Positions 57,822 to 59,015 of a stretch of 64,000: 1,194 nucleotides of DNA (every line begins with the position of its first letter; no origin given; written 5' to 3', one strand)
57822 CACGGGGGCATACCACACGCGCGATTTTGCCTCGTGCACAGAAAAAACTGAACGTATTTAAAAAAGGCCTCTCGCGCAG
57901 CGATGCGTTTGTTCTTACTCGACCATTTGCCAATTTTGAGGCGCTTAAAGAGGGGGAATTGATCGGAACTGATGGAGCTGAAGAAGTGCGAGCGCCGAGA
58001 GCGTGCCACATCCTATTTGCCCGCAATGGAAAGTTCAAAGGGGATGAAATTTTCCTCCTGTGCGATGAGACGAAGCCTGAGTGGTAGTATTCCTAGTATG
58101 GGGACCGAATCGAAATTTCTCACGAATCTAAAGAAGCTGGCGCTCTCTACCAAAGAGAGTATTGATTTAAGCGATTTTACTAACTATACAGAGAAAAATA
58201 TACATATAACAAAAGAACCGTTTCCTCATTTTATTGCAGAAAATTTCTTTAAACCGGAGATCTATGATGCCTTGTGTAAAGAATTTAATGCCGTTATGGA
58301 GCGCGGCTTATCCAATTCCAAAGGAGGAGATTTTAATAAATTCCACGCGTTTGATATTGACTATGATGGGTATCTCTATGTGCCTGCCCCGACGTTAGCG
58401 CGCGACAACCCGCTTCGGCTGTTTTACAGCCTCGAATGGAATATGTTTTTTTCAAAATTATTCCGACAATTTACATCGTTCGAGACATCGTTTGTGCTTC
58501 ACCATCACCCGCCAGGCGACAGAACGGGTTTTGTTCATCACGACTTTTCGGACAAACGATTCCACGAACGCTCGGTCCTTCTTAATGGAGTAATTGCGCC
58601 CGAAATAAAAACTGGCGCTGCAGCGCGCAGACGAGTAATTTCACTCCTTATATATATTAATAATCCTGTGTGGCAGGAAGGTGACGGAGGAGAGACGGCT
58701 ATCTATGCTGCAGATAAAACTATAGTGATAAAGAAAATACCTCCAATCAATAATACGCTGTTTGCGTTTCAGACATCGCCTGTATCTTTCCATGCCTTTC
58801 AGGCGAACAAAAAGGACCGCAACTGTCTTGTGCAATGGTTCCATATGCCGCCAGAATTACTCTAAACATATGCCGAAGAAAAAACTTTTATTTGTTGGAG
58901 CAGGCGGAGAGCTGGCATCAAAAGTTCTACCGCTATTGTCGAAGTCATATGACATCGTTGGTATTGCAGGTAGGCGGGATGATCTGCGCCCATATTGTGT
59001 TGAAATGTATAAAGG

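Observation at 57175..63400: tRNA-Gly-adjacent low-GC island encoding a YcaO cyclodehydratase plus SagB-type dehydrogenase: a TOMM/LAP-like RiPP biosynthetic cluster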

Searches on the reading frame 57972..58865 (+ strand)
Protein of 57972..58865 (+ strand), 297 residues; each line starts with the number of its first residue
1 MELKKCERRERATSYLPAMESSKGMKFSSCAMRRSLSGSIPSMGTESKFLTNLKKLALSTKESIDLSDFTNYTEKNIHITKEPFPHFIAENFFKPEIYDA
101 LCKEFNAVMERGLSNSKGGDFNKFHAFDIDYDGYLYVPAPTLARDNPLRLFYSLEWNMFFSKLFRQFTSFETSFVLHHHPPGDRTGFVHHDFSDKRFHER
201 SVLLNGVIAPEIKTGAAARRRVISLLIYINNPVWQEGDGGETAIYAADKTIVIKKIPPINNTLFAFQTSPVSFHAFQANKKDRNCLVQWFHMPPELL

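Call 4: search_protein_families(library=pfam, proteins=[window:57972-58865:+], max_evalue=0.01)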
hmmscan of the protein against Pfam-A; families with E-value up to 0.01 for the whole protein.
window:57972-58865:+ (297 aa): 2 families
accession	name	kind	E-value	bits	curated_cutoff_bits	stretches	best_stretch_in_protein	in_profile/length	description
PF13640.12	2OG-FeII_Oxy_3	-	4.2e-10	40.9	27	1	189-291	15-98/98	2OG-Fe(II) oxygenase superfamily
PF13661.12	2OG-FeII_Oxy_4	-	9.9e-09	36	27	1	219-291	20-98/98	2OG-Fe(II) oxygenase superfamily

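Call 5: search_protein_families(library=ncbifam, proteins=[window:57972-58865:+], max_evalue=0.01)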
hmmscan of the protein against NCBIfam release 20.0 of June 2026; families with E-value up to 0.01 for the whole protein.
window:57972-58865:+ (297 aa): 1 family
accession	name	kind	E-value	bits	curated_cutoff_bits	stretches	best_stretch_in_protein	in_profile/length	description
NF041706.1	2OG_matur_YhhC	equivalog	9.4e-08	31.9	150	1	225-290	114-180/182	cyclophane-containing peptide 2OG-Fe(II) oxygenase YhhC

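Call 56: find_homologous_proteins(query=window:58113-58862:+, max_evalue=0.00001)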
Query window:58113-58862:+ (250 aa): 87 proteins with E <= 0.00001 among 401 candidates.
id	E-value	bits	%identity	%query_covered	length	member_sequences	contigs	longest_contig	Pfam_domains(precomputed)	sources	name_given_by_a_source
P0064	9.3e-170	580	100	100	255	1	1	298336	PF13640.13,PF13661.13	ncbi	-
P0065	5.3e-115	401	67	100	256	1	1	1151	PF13640.13,PF13661.13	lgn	-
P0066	3.7e-114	398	67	100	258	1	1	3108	PF13640.13,PF13661.13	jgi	jgi:hypothetical protein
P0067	1.3e-111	390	64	100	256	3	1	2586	PF13640.13,PF13661.13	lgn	-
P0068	3.9e-111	388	65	100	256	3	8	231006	PF13640.13,PF13661.13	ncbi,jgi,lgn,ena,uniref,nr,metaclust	ncbi:hypothetical protein A2419_00815 [Candidatus Adlerbacteria bacterium RIFOXYC1_FULL_48_26]|unire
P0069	3.6e-110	385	65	100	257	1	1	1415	PF13640.13,PF13661.13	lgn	-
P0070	1.3e-109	383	64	100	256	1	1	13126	PF13640.13,PF13661.13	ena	-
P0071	4.7e-109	382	65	97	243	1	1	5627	PF13640.13,PF13661.13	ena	-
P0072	3.7e-107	375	64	100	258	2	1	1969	PF13640.13,PF13661.13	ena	-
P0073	3.7e-107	375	63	100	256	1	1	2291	PF13640.13,PF13661.13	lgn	-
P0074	8.6e-101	354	61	99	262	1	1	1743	PF13640.13,PF13661.13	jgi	jgi:hypothetical protein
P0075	7.1e-97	342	57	100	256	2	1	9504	PF13640.13,PF13661.13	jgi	jgi:hypothetical protein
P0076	6.8e-96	338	58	100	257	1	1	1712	PF13640.13,PF13661.13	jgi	jgi:2-oxoglutarate-Fe(II)-dependent oxygenase superfamily protein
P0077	3.0e-95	336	59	100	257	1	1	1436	PF13640.13,PF13661.13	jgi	jgi:hypothetical protein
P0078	1.3e-93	331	59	100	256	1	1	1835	PF13640.13,PF13661.13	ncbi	-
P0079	1.8e-91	324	58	100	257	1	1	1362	PF13640.13,PF13661.13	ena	-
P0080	3.4e-87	310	56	100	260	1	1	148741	PF13640.13,PF13661.13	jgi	jgi:2OG-Fe(II) oxygenase superfamily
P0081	1.3e-84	301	56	100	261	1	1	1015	PF13640.13,PF13661.13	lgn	-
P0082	5.7e-84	299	53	100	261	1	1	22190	PF13640.13,PF13661.13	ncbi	-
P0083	1.1e-83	298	54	99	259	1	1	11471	PF13640.13,PF13661.13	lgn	-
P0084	3.6e-82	293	52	99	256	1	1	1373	PF13640.13,PF13661.13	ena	-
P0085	1.9e-81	291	51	100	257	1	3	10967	PF13640.13,PF13661.13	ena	-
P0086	2.0e-81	291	53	97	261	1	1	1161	PF13640.13,PF13661.13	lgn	-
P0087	1.8e-80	288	51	99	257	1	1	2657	PF13640.13,PF13661.13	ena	-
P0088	1.2e-79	285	52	100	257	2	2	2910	PF13640.13,PF13661.13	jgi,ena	-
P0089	1.5e-79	285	52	100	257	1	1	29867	PF13640.13,PF13661.13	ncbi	-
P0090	4.3e-79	283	50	100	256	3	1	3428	PF13640.13,PF13661.13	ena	-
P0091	2.3e-78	281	51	100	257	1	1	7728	PF13640.13,PF13661.13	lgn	-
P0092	3.3e-78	280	51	100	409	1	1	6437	PF13640.13,PF27765.1,PF13661.13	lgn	-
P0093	5.4e-77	277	50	98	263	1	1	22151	PF13640.13,PF13661.13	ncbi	-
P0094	5.4e-76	273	52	98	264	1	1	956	PF13640.13,PF13661.13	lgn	-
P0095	7.1e-76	273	51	96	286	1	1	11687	PF13640.13,PF13661.13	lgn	-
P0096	7.7e-76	273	49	100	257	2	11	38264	PF13640.13,PF13661.13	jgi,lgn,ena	-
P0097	2.9e-75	271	49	98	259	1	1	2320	PF13640.13,PF13661.13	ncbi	-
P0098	1.8e-74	268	50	98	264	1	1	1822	PF13640.13,PF13661.13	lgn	-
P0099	3.1e-74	267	49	96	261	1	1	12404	PF13640.13,PF13661.13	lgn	-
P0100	6.4e-74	266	48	94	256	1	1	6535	PF13640.13,PF13661.13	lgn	-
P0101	2.7e-72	261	50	94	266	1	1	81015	PF13640.13,PF13661.13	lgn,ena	-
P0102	3.0e-72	261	50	100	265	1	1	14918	PF13640.13,PF13661.13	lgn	-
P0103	4.8e-72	260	48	100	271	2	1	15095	PF13640.13,PF13661.13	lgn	-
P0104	1.6e-71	259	48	96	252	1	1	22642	PF13640.13,PF13661.13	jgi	jgi:hypothetical protein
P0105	2.0e-71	258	46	100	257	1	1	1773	PF13640.13,PF13661.13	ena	-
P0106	3.8e-71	257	49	98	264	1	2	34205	PF13640.13,PF13661.13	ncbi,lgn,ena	-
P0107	3.7e-70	254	50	98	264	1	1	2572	PF13640.13,PF13661.13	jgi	jgi:hypothetical protein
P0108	5.6e-70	254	47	98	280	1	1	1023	PF13640.13,PF13661.13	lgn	-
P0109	7.8e-70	253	47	96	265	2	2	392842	PF13640.13,PF13661.13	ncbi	-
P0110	2.3e-69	251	47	99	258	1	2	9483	PF13640.13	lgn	-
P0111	2.6e-69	251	45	98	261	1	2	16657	PF13640.13,PF13661.13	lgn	-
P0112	6.1e-67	244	44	98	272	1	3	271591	PF13640.13,PF13661.13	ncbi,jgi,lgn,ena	-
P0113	1.3e-65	239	48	98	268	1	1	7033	PF13640.13,PF13661.13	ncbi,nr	ncbi:MAG: 2OG-Fe(II) oxygenase [Dehalococcoidia bacterium]|nr:MAG: 2OG-Fe(II) oxygenase [Dehalococco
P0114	3.2e-62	228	48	94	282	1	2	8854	PF13640.13,PF13661.13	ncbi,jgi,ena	-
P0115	2.4e-60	222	46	96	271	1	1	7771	PF13640.13,PF13661.13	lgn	-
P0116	6.4e-59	217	42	99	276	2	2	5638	PF13640.13,PF13661.13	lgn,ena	-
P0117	1.5e-57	213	44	99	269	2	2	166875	PF13640.13,PF13661.13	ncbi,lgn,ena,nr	ncbi:2OG-Fe(II) oxygenase [Patescibacteria group bacterium]|nr:2OG-Fe(II) oxygenase [Patescibacteria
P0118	2.5e-57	212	46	98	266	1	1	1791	PF13640.13,PF13661.13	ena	-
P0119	1.1e-56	210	46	95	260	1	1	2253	PF13640.13,PF13661.13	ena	-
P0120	2.8e-56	209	42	93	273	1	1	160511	PF13640.13,PF13661.13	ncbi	-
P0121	3.8e-56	208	43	96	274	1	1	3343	PF13640.13,PF13661.13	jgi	jgi:hypothetical protein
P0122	5.0e-56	208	44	88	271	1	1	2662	PF13640.13,PF13661.13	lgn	-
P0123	1.3e-55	206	46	96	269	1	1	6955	PF13640.13,PF13661.13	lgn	-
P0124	1.9e-55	206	43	98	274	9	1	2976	PF13640.13,PF13661.13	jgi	-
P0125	5.3e-55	204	45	96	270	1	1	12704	PF13640.13,PF13661.13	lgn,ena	-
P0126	8.6e-54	200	43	97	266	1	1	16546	PF13640.13,PF13661.13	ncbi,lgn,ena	-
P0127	1.8e-53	199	42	96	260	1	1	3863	PF13640.13,PF13661.13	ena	-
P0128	3.3e-53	199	42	96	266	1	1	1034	PF13640.13,PF13661.13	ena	-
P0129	3.4e-53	199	41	96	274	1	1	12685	PF13640.13,PF13661.13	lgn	-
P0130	7.7e-53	197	43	96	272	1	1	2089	PF13640.13,PF13661.13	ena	-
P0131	6.8e-52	194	43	95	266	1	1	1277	PF13640.13,PF13661.13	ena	-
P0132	6.8e-52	194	44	96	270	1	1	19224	PF13640.13,PF13661.13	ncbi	-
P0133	2.4e-51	192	41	96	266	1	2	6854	PF13640.13,PF13661.13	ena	-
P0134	4.0e-51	192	41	98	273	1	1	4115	PF13640.13,PF13661.13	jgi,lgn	-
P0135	1.6e-50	190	41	98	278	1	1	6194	PF13640.13,PF13661.13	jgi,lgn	-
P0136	2.7e-50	189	40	98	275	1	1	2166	PF13640.13,PF13661.13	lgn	-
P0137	1.6e-49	187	45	86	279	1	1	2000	PF13640.13,PF13661.13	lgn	-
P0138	2.4e-46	176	42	99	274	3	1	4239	PF13640.13,PF13661.13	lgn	-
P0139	3.2e-35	140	38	86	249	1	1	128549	PF13640.13,PF13661.13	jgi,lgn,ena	-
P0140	5.8e-32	129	35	92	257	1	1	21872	PF13640.13,PF13661.13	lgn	-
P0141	9.3e-30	122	32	88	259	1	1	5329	PF13640.13,PF13661.13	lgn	-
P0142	3.2e-26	110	33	84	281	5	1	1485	PF13640.13,PF13661.13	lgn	-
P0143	1.6e-25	108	33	84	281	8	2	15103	PF13640.13,PF13661.13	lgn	-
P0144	2.6e-25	107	32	84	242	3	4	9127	PF13640.13,PF13661.13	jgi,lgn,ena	-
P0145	1.5e-24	105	33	85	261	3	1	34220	PF13640.13,PF13661.13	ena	-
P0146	2.6e-24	104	33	84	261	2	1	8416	PF13640.13,PF13661.13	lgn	-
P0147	4.9e-24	103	32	84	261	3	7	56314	PF13640.13,PF13661.13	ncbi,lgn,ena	-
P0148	5.4e-24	103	33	84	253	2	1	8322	PF13640.13,PF13661.13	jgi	jgi:hypothetical protein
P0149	5.2e-20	90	30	86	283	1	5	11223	PF13640.13,PF13661.13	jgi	jgi:hypothetical protein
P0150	1.4e-18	85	30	86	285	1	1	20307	PF13640.13,PF13661.13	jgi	jgi:hypothetical protein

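Call 57: find_encoding_contigs(protein=P0080, flank=7000, max_places=1)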
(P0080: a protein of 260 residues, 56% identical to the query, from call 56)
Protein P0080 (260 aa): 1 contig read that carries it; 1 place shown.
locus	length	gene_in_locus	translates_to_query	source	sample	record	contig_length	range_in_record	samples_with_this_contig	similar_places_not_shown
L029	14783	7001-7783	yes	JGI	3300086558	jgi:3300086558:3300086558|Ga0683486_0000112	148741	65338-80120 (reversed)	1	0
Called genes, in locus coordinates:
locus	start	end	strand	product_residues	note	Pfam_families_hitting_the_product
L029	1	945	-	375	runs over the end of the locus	PF00162:PGK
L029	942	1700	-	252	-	PF00121:TIM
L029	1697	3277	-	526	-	PF05157:MshEN, PF00437:T2SSE, PF13191:AAA_16 (weak)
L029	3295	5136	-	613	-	-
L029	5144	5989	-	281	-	PF13432:TPR_16 (faint), PF13371:TPR_9 (faint), PF13181:TPR_8 (faint), PF23914:TPR_CcmH_CycH (faint), PF07719:TPR_2 (faint), PF00515:TPR_1 (faint), PF14559:TPR_19 (faint), PF13431:TPR_17 (faint)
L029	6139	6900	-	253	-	-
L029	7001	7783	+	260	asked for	PF13640:2OG-FeII_Oxy_3, PF13661:2OG-FeII_Oxy_4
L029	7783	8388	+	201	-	PF00106:adh_short (weak)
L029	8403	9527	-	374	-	-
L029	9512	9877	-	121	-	-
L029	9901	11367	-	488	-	PF02624:YcaO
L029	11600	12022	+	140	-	-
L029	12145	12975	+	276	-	PF13640:2OG-FeII_Oxy_3, PF13661:2OG-FeII_Oxy_4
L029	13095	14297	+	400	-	PF08529:NusA_N, PF00575:S1 (weak), PF13184:KH_NusA_1st, PF26594:KH_NusA_2nd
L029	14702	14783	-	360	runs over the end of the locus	PF02661:Fic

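Call 58: find_encoding_contigs(protein=P0109, flank=7000, max_places=1)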
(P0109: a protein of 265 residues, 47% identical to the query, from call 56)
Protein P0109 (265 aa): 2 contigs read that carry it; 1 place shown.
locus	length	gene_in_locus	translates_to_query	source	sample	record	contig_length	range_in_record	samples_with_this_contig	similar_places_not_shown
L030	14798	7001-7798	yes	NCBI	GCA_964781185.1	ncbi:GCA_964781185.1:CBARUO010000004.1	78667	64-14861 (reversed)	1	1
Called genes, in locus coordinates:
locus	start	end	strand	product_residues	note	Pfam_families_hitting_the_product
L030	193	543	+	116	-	-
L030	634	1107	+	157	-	-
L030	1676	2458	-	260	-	-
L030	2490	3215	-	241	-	PF13371:TPR_9 (faint), PF07719:TPR_2 (faint), PF14559:TPR_19 (faint), PF13431:TPR_17 (faint)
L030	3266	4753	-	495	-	PF20154:LNT_N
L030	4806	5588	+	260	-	PF13640:2OG-FeII_Oxy_3, PF13661:2OG-FeII_Oxy_4 (weak)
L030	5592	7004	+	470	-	PF20680:DUF6817, PF13483:Lactamase_B_3 (weak)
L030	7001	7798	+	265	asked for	PF13640:2OG-FeII_Oxy_3, PF13661:2OG-FeII_Oxy_4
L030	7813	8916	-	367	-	-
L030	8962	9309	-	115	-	-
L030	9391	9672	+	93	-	-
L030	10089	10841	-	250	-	PF13371:TPR_9 (faint), PF13431:TPR_17 (faint), PF07719:TPR_2 (faint), PF13181:TPR_8 (faint)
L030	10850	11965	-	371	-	-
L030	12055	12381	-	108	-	-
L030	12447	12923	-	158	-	PF00581:Rhodanese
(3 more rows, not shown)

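Call 59: find_encoding_contigs(protein=P0117, flank=7000, max_places=1)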
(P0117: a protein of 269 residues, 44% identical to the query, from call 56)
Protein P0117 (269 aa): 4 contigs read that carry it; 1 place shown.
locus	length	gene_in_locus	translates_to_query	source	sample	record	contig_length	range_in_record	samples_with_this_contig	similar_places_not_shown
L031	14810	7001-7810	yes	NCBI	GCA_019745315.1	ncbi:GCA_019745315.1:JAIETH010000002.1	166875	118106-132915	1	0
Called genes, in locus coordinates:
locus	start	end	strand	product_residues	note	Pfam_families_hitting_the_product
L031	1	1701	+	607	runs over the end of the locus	PF01871:AMMECR1 (weak)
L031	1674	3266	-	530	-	PF00156:Pribosyltran (weak), PF13570:Beta-prop_ACSF4, PF13360:PQQ_2, PF13570:Beta-prop_ACSF4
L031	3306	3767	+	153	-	PF00581:Rhodanese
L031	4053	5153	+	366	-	-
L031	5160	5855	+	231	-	PF13098:Thioredoxin_2 (faint), PF13462:Thioredoxin_4 (weak)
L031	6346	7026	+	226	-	PF00106:adh_short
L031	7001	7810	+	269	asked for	PF13640:2OG-FeII_Oxy_3, PF13661:2OG-FeII_Oxy_4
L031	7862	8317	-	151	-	-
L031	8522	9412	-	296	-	PF13483:Lactamase_B_3 (faint), PF12706:Lactamase_B_2 (weak)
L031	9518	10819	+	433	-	PF08245:Mur_ligase_M, PF02875:Mur_ligase_C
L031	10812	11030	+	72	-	-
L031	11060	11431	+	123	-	PF07681:DoxX (weak)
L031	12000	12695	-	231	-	-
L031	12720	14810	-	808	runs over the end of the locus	PF02739:5_3_exonuc_N, PF01367:5_3_exonuc, PF00476:DNA_pol_A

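Call 68: search_protein_families(library=padloc, proteins=[window:58098-58862:+], max_evalue=0.01)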
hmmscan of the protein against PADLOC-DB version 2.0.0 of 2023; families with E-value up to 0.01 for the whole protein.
window:58098-58862:+ (255 aa): 1 family
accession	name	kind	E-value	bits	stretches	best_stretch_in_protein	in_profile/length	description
PDLC01653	2OG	-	1.2e-11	43.2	1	134-249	3-81/81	"CAS-I,CAS-II,CAS-III,CAS-IV,CAS-V,CAS-VI; associated"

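Call 73: find_related_loci(query=A5, collection=metagenome_contigs, flank=10000)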
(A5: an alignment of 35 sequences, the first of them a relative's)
Query A5 (255 aa) in metagenome_contigs; peptide patterns used: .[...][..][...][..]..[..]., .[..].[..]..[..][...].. (x = any residue, [..] = any of these).
176 stretches matched a pattern; 27 encode a relative of the query (tblastn E <= 1e-3); 27 distinct loci.
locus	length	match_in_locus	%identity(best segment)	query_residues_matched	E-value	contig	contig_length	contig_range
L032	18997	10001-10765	65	3-255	2e-115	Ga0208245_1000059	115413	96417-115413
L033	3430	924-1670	56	6-255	2e-95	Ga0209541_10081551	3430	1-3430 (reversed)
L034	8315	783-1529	56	6-255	3e-94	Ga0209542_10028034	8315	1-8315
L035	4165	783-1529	56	6-255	1e-94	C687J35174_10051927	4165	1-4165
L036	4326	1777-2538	56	6-255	7e-93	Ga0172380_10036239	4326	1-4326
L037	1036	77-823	52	6-254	9e-91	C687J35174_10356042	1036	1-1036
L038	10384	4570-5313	49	6-254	3e-83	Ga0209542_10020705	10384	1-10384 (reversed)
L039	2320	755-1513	48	4-251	3e-82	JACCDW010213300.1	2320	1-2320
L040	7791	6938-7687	49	5-254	1e-79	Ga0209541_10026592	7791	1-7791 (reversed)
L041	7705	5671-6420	49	5-254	1e-79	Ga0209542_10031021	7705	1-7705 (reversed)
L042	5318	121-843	47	11-253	2e-79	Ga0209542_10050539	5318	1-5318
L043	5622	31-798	46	13-254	3e-74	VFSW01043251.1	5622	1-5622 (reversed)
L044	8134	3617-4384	46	4-251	4e-66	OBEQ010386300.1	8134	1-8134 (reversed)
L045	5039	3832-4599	46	4-251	4e-66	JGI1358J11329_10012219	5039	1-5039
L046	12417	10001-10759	46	8-251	1e-64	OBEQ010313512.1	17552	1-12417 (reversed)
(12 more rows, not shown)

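Call 81: search_solved_structures(query=A5, max_evalue=0.01)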
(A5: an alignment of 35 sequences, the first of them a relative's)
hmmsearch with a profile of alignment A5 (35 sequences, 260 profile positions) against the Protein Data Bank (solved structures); distinct sequences matched with E-value up to 0.01: 38.
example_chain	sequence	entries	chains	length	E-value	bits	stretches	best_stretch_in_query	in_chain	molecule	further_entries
4nhx_A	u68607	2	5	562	1.2e-12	51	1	182-256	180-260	2-oxoglutarate and iron-dependent oxygenase domain-containing protein 1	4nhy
6t8m_A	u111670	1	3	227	4.7e-09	39.2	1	167-253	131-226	Prolyl 4-hydroxylase subunit alpha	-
6ey1_A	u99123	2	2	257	2.8e-06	30.1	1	180-257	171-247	HIF prolyl hydroxylase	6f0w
6iuq_A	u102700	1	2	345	1.6e-05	27.6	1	179-253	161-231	Prolyl 4-hydroxylase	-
8rut_A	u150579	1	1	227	2.7e-05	26.8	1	182-254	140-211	Egl nine homolog 1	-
8ruv_A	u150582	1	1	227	4.5e-05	26.1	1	182-254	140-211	Egl nine homolog 1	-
4jzr_A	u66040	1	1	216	0.00015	24.5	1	182-254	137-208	Egl nine homolog 1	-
8z31_A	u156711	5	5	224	0.00015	24.5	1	182-254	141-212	Egl nine homolog 1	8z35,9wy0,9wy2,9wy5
8j1k_A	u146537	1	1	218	0.00015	24.4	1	182-254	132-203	Egl nine homolog 1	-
7ump_A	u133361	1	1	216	0.00017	24.3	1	182-254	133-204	Egl nine homolog 1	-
6zbn_A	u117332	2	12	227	0.00017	24.2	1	182-254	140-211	Egl nine homolog 1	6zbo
6yw4_A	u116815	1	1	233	0.00018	24.2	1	182-254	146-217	Egl nine homolog 1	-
8q64_A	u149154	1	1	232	0.00018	24.1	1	182-254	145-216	Egl nine homolog 1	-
6qgv_A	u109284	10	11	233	0.00019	24.1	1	182-254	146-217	Egl nine homolog 1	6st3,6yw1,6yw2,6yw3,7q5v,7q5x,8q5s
3ouh_A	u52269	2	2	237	0.0002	24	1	182-254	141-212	Egl nine homolog 1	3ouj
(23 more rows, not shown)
